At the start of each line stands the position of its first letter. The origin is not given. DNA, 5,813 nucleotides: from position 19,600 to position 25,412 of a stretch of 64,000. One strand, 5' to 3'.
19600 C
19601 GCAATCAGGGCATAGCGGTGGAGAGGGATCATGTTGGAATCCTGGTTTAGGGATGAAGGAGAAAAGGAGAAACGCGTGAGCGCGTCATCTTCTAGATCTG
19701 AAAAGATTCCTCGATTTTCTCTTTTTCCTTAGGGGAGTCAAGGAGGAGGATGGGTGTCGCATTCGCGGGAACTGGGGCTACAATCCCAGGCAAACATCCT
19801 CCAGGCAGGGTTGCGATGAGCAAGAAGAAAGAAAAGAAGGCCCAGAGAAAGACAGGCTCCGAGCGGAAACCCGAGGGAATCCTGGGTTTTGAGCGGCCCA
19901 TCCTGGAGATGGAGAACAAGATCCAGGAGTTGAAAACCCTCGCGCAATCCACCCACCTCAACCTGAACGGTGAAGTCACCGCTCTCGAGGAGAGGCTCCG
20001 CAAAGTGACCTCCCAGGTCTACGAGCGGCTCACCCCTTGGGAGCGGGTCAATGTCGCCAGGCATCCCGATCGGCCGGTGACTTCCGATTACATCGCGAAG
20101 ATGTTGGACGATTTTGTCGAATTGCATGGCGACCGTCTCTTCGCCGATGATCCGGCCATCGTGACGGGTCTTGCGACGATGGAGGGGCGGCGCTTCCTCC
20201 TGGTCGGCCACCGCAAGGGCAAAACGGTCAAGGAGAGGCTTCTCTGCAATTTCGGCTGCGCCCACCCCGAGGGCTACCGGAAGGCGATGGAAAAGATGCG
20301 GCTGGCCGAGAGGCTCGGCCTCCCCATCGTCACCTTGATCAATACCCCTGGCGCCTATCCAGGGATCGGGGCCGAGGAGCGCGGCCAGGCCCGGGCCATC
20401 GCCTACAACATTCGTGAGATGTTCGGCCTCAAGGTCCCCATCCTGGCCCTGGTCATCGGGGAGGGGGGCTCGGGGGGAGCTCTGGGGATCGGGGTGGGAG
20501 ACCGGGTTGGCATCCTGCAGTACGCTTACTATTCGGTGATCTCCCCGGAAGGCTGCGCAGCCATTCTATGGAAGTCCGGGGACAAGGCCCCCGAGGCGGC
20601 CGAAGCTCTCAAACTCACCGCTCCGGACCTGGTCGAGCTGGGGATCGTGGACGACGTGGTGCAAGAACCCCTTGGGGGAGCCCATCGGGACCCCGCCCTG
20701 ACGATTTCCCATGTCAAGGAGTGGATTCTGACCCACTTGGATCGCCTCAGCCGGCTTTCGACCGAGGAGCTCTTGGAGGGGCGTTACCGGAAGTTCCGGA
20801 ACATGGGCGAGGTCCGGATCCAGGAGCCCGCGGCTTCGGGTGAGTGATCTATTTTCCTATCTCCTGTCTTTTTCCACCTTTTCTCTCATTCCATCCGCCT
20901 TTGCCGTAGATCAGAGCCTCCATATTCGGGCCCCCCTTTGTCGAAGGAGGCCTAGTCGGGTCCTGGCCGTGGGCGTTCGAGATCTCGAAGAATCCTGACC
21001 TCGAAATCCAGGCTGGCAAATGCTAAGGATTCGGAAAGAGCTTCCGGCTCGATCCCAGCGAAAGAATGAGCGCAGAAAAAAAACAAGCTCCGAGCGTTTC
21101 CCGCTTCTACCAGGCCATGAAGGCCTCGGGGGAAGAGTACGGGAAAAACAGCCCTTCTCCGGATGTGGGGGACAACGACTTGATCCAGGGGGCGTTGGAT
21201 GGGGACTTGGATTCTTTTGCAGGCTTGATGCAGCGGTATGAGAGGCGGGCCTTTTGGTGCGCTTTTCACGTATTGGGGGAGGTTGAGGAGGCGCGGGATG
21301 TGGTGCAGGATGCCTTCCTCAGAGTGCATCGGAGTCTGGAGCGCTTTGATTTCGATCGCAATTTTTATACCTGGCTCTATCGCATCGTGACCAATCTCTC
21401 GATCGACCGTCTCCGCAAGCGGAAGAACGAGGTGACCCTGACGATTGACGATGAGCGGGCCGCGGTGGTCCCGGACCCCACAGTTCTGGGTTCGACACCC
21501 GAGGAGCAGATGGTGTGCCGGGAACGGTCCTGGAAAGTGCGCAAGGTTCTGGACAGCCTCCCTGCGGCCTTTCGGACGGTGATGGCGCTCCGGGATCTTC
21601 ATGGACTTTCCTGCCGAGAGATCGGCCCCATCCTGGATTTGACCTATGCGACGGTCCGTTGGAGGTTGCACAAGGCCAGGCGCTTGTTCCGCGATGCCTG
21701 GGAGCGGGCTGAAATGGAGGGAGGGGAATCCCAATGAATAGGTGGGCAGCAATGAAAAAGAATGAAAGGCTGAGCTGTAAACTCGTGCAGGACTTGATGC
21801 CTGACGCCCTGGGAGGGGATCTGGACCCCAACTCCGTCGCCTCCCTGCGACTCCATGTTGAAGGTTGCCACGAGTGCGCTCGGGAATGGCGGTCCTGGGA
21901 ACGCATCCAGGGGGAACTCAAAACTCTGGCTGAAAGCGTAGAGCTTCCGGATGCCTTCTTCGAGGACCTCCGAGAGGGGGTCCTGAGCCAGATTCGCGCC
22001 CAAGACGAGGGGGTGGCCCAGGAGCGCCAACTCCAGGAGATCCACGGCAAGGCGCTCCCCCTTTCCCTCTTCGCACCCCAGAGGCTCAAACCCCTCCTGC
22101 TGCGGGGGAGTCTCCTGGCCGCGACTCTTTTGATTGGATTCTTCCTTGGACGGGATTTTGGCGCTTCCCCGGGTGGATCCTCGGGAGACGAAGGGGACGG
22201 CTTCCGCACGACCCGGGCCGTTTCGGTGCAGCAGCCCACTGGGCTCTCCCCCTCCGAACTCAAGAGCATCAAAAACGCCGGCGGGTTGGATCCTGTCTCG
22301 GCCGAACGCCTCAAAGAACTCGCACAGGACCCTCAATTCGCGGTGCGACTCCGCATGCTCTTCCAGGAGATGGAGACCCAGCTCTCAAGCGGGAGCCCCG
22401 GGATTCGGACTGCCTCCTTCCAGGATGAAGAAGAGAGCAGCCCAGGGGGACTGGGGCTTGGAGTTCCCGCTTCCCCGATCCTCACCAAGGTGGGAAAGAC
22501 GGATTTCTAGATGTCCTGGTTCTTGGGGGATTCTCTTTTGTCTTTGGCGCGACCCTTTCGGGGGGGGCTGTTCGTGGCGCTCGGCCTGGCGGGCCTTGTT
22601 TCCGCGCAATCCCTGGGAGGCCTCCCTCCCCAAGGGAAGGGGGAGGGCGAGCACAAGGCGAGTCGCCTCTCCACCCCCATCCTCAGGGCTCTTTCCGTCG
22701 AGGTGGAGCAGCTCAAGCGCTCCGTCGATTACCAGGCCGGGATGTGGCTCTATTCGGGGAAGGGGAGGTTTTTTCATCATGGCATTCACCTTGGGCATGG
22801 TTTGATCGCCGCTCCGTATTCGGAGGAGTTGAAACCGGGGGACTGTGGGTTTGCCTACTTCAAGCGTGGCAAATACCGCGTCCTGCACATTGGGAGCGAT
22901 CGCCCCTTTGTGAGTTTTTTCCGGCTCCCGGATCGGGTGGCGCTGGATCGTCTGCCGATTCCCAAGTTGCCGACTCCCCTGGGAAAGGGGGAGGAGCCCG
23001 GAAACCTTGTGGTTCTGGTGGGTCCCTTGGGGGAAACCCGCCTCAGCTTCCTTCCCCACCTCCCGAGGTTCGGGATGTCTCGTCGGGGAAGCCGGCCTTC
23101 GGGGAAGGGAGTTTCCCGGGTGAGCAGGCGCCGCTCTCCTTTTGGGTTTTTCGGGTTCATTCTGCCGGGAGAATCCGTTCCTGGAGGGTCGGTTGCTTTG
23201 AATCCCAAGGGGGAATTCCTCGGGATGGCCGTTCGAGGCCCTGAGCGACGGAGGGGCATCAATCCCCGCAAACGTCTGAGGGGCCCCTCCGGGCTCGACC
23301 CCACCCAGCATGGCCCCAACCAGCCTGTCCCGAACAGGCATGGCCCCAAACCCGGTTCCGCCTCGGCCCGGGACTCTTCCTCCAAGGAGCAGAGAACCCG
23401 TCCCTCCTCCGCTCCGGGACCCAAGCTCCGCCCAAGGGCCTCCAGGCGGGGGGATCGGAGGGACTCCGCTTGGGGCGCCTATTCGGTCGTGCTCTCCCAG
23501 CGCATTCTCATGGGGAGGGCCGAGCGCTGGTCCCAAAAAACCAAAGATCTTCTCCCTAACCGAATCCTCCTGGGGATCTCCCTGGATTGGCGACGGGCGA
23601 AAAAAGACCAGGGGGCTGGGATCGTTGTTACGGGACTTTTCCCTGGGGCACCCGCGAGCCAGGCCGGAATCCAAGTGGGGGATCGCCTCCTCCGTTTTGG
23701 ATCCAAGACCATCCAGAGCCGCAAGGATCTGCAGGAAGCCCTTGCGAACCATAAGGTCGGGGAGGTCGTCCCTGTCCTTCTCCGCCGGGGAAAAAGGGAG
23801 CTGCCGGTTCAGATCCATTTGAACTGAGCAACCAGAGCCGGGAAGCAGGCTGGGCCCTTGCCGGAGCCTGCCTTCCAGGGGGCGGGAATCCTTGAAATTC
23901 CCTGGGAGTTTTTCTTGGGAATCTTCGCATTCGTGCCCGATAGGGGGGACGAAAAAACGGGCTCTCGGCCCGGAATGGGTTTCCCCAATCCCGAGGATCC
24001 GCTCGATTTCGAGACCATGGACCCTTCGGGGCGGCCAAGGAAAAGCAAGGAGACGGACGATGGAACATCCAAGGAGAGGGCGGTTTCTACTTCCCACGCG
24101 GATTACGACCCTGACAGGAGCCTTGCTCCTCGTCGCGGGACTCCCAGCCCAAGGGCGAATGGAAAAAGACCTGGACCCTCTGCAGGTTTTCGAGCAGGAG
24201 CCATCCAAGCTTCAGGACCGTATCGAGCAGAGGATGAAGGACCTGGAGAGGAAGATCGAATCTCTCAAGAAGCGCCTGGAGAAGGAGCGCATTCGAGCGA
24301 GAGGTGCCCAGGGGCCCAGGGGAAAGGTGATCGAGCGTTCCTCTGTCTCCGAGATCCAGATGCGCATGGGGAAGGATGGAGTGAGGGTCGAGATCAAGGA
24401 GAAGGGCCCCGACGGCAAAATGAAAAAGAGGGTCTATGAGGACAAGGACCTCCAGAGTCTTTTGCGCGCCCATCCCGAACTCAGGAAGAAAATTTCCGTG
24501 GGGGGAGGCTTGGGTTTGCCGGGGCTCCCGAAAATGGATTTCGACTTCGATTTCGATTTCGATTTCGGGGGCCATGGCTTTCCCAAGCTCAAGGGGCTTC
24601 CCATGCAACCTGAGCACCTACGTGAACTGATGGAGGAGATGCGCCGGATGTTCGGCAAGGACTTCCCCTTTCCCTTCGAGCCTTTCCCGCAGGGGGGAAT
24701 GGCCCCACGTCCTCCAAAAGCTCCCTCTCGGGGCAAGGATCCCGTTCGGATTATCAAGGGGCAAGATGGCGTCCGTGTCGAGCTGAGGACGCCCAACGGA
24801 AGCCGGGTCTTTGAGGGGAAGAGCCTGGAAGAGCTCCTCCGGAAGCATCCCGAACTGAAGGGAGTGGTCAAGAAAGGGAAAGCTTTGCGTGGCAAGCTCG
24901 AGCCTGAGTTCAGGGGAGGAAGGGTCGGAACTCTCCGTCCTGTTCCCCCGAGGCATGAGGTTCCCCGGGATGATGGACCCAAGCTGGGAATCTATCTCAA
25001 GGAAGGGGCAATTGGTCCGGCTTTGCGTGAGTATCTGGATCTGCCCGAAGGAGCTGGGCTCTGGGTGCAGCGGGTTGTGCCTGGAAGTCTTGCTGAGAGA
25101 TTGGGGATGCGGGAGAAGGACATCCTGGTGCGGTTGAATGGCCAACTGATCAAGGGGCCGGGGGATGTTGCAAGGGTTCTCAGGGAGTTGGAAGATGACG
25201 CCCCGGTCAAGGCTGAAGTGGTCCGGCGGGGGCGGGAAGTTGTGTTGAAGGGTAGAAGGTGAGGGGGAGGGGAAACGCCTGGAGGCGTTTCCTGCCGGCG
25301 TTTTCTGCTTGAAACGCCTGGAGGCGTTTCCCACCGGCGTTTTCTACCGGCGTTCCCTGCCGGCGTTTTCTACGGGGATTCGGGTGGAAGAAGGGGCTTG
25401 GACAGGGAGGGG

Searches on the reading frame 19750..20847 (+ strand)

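Call 37: search_protein_families(library=pfam, proteins=[window:19750-20847:+])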
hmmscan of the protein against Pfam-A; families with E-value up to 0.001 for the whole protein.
window:19750-20847:+ (365 aa): 2 families
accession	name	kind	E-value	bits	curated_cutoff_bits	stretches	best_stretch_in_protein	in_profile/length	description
PF03255.19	ACCA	-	1.3e-138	461.8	23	1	45-353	2-310/310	Acetyl co-enzyme A carboxylase carboxyltransferase-like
PF01039.27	Carboxyl_trans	-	9.6e-17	61.2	22.3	1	130-282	279-425/493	Carboxyl transferase domain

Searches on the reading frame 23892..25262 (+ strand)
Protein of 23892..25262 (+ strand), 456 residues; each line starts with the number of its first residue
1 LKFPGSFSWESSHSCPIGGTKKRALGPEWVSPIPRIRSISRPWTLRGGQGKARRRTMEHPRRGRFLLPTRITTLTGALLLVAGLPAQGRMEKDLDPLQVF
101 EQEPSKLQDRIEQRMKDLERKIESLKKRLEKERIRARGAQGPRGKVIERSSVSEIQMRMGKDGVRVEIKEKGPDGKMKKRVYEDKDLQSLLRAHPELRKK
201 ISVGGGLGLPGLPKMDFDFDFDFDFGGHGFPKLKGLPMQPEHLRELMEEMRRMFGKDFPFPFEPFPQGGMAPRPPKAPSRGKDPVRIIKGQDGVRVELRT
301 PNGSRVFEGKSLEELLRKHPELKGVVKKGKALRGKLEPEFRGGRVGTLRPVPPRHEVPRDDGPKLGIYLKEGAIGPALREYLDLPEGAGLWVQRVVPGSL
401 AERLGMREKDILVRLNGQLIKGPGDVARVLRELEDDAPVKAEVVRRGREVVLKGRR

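Call 37: search_protein_families(library=pfam, proteins=[window:23892-25262:+])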
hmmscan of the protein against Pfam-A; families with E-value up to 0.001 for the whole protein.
window:23892-25262:+ (456 aa): 1 family
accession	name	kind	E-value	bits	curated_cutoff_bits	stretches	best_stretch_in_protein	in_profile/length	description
PF17820.7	PDZ_6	-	2.1e-08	34.2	27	1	392-434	2-44/54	PDZ domain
